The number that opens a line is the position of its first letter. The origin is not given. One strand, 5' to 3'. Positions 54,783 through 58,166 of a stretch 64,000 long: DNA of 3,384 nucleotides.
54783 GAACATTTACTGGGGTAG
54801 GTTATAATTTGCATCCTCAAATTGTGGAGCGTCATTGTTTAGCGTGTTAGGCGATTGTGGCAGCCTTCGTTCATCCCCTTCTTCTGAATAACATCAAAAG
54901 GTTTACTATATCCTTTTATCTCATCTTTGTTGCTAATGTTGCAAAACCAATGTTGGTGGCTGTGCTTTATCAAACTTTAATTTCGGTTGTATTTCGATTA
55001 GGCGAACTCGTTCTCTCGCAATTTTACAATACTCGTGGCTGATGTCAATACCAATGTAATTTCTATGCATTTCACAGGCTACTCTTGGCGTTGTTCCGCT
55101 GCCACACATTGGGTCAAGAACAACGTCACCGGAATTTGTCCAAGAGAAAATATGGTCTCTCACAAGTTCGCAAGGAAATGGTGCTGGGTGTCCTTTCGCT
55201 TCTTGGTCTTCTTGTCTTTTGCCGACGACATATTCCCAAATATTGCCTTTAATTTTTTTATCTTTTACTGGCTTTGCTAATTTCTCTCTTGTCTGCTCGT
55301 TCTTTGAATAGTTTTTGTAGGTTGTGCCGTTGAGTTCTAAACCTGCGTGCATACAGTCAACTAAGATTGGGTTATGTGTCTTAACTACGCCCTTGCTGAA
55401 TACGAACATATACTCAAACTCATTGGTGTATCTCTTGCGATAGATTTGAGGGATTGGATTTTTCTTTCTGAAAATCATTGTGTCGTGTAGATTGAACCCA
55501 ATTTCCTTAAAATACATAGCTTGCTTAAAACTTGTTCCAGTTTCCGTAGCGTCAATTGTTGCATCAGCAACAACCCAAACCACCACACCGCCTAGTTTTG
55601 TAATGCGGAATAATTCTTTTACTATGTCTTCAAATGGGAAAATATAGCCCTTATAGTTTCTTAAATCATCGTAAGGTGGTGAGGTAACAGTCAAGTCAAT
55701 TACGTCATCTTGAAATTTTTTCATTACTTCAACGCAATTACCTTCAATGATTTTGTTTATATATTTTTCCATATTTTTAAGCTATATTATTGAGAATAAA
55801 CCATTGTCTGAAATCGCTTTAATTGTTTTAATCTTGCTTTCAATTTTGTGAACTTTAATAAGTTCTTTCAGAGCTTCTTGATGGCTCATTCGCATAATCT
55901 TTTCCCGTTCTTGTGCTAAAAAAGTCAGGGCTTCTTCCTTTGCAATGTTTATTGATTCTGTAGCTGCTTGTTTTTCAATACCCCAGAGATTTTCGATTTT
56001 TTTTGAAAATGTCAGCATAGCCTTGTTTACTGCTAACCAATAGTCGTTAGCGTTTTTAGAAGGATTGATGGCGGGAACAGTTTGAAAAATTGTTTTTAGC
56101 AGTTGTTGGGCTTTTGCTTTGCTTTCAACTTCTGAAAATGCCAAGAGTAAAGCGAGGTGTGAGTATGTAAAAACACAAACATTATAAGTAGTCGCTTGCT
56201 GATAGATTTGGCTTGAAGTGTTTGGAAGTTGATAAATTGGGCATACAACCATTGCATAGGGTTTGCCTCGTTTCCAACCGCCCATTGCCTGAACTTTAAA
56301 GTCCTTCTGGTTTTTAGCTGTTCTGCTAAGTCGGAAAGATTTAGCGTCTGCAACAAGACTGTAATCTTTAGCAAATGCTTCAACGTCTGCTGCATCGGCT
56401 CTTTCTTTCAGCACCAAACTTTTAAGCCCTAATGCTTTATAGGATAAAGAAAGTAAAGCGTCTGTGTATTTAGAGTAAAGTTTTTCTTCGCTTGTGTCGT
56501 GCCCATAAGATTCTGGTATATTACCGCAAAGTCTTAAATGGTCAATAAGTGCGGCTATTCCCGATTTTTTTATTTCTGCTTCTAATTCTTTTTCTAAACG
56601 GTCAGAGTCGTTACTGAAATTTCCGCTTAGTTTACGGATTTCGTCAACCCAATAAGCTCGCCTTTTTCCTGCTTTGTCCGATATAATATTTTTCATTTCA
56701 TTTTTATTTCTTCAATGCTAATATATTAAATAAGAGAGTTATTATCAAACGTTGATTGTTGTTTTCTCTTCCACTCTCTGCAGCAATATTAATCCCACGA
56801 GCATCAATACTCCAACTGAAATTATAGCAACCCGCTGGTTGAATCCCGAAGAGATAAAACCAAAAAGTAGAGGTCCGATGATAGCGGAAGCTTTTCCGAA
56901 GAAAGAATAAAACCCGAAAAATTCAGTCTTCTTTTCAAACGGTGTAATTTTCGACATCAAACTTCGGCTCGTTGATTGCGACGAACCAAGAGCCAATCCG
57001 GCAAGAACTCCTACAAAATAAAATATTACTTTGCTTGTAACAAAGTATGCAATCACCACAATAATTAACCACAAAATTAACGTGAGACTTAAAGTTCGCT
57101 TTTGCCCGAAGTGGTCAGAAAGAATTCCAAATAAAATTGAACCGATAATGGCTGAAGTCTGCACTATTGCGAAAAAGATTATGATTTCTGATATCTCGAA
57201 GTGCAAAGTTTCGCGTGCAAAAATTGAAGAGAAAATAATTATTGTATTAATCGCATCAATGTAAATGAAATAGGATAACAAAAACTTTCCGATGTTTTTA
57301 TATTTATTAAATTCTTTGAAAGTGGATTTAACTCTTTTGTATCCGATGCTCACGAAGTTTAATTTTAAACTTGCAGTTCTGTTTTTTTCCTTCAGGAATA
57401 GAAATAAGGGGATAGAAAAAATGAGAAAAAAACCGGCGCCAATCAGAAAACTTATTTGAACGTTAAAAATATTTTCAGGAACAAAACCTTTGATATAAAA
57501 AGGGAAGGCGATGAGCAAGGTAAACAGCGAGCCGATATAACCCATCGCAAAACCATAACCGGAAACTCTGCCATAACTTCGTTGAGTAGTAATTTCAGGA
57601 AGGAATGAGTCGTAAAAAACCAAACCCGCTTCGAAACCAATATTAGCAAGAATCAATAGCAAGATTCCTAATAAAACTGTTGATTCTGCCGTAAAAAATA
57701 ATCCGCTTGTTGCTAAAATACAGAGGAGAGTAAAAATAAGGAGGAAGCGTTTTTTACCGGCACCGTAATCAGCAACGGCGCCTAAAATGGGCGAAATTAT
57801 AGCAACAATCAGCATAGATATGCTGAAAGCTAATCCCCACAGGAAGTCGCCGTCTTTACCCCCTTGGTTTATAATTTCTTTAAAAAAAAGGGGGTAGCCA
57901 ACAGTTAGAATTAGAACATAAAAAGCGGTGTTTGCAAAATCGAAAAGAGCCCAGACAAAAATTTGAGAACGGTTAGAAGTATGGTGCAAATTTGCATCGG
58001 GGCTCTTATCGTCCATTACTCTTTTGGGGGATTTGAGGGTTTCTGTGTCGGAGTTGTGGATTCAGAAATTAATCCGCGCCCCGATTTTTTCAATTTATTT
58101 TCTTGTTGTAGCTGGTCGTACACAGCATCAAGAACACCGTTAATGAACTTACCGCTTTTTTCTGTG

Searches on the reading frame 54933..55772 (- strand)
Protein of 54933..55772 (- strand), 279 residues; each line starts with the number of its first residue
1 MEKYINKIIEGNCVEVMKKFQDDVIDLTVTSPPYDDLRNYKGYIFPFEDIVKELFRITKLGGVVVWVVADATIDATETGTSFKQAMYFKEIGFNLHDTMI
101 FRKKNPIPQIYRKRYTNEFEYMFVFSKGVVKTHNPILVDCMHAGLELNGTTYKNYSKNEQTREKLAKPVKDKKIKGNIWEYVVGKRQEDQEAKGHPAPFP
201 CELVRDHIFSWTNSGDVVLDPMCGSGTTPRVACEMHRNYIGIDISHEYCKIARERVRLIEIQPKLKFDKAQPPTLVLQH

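Call 7: search_protein_families(library=pfam, proteins=[window:54933-55772:-])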
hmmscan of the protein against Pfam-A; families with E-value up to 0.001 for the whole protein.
window:54933-55772:- (279 aa): 5 families
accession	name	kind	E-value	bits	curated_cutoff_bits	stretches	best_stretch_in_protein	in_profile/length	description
PF01555.25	N6_N4_Mtase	-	1.9e-44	152.7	26.7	1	25-253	1-220/221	DNA methylase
PF01170.24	UPF0020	-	6.7e-05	23.1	22.3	1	213-250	27-64/197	RMKL-like, methyltransferase domain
PF13649.12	Methyltransf_25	-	0.00013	23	27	1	218-258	1-43/97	Methyltransferase domain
PF13847.12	Methyltransf_31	-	0.00041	20.5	27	0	213-268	2-59/145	Methyltransferase domain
PF08241.18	Methyltransf_11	-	0.00044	21.3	21.2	0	219-258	1-40/95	Methyltransferase domain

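Call 47: find_encoding_contigs(protein=window:54936-55772:-, flank=6000, max_places=10)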
Protein window:54936-55772:- (279 aa): 1 contig read that carries it; 1 place shown.
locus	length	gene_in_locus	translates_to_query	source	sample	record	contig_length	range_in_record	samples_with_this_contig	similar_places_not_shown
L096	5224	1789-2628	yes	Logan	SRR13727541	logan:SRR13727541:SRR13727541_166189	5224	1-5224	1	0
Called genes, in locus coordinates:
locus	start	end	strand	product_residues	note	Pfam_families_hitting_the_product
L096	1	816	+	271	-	?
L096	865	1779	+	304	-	PF09518:RE_HindIII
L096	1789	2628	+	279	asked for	PF01555:N6_N4_Mtase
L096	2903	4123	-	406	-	PF21269:TreT_GT1, PF20706:GT4-conflict (faint), PF00534:Glycos_transf_1, PF13692:Glyco_trans_1_4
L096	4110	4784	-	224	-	PF19027:DUF5752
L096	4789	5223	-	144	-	?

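Call 67: find_homologous_proteins(query=window:54936-55772:-, max_evalue=1e-60)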
Query window:54936-55772:- (279 aa): 7073 proteins with E <= 1e-60 among 8000 candidates; the best 120 are listed.
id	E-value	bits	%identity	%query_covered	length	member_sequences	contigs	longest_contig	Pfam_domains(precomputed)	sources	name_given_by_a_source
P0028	2.5e-177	606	98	94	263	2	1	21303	PF01555.25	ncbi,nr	ncbi:MAG: site-specific DNA-methyltransferase [Bacteroidota bacterium]|nr:site-specific DNA-methyltr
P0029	8.3e-164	562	86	99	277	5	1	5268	PF13649.13,PF01555.25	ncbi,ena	-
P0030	1.3e-163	561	85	97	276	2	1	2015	PF01555.25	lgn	-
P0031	1.6e-163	561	83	100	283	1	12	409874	PF01555.25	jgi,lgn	jgi:site-specific DNA-methyltransferase (adenine-specific)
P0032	8.2e-163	558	84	99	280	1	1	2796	PF13649.13,PF01555.25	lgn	-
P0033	1.1e-162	558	86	97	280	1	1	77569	PF13649.13,PF08241.19,PF01555.25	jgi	jgi:site-specific DNA-methyltransferase (adenine-specific)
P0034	1.1e-162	558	86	98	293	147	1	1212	PF13649.13,PF08241.19,PF01555.25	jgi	-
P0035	1.3e-162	558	84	99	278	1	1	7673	PF01555.25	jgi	-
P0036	2.7e-162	557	88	95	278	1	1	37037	PF01170.25,PF01555.25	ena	-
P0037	4.2e-162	556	87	97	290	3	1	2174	PF13649.13,PF01555.25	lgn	-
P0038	7.7e-162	555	87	95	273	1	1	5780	PF01555.25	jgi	jgi:DNA modification methylase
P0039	1.3e-161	554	87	95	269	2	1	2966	PF01555.25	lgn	-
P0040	1.4e-161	554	85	95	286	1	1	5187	PF13649.13,PF01170.25,PF08241.19,PF01555.25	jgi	jgi:DNA modification methylase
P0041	1.9e-161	554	85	97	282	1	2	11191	PF01555.25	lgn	-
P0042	2.9e-161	553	86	96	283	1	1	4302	PF08241.19,PF01555.25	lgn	-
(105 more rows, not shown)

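Call 68: find_encoding_contigs(protein=P0028, flank=10000, max_places=5)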
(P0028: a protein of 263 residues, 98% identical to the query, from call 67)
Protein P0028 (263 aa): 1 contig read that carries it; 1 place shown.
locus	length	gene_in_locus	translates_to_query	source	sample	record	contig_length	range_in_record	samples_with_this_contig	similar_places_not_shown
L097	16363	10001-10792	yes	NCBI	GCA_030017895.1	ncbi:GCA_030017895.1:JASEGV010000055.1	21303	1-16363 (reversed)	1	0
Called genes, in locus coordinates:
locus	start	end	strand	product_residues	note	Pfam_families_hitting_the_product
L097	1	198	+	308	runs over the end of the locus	-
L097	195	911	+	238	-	PF03740:PdxJ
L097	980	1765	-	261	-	PF21033:RMD1-3, PF13414:TPR_11 (faint), PF13431:TPR_17 (faint), PF13181:TPR_8 (faint), PF14559:TPR_19 (weak)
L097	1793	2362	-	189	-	PF02577:BFN_dom, PF02151:UVR (weak)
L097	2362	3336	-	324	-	PF01012:ETF, PF00766:ETF_alpha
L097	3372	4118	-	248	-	PF01012:ETF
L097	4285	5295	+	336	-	PF00316:FBPase, PF18913:FBPase_C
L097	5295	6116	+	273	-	PF02463:SMC_N, PF13175:AAA_15 (faint), PF13555:AAA_29 (weak), PF00005:ABC_tran, PF13304:AAA_21 (faint)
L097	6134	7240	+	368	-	PF02812:ELFV_dehydrog_N, PF00208:ELFV_dehydrog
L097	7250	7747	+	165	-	PF01029:NusB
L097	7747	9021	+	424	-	PF07690:MFS_1, PF13347:MFS_2 (faint), PF11700:ATG22, PF12832:MFS_1_like, PF00083:Sugar_tr (weak), PF07690:MFS_1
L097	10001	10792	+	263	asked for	PF01555:N6_N4_Mtase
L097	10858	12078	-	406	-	PF21269:TreT_GT1, PF20706:GT4-conflict (weak), PF00534:Glycos_transf_1, PF13692:Glyco_trans_1_4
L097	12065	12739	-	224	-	PF19027:DUF5752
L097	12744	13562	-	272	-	PF02358:Trehalose_PPase, PF08282:Hydrolase_3 (faint)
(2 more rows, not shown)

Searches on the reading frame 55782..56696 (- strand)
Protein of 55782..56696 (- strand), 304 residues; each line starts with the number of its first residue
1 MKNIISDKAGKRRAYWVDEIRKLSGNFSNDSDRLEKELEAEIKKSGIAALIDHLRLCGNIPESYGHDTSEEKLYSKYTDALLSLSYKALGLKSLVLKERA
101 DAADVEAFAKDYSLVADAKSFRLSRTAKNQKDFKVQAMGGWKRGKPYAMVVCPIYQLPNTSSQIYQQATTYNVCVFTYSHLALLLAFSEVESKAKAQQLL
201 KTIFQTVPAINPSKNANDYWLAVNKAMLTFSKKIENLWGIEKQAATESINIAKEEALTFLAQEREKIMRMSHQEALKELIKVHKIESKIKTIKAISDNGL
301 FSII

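Call 7: search_protein_families(library=pfam, proteins=[window:55782-56696:-])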
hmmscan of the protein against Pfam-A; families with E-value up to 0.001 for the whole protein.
window:55782-56696:- (304 aa): 1 family
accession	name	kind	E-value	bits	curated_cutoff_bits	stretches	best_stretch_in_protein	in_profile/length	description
PF09518.16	RE_HindIII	-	7.8e-116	386.7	25.3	1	16-295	3-284/285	HindIII restriction endonuclease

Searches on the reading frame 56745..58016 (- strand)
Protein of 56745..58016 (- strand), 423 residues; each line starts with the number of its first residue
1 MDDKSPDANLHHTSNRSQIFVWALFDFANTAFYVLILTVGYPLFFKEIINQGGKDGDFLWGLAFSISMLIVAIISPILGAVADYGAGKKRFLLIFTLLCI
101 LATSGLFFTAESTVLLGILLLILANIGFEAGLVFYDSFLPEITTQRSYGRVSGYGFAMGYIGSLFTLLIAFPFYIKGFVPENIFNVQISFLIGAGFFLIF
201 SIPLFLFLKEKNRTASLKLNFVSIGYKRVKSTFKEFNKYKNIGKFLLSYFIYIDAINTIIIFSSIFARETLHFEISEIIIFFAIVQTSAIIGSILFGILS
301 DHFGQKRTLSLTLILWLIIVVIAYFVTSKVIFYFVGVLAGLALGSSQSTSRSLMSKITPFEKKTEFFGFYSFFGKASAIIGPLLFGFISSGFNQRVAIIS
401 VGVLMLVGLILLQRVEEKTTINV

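Call 7: search_protein_families(library=pfam, proteins=[window:56745-58016:-])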
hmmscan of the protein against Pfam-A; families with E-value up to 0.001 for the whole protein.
window:56745-58016:- (423 aa): 6 families
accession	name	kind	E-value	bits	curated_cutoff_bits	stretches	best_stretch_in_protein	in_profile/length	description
PF11700.14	ATG22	-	2.3e-62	211.7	24.1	1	63-417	76-474/482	Vacuole effluxer Atg22 like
PF07690.21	MFS_1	-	1.4e-31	110.2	33.4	2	246-417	2-176/347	Major Facilitator Superfamily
PF13347.12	MFS_2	-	3.5e-10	39.4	27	1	61-388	36-380/427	MFS/sugar transport protein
PF12832.13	MFS_1_like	-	8.7e-10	38.6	25.2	1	61-373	37-345/373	MFS_1 like family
PF00083.30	Sugar_tr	-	0.00016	21.1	22.3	1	261-397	24-173/452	Sugar (and other) transporter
PF05977.19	MFS_3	-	0.00063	18.7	27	1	240-416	218-394/524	Transmembrane secretion effector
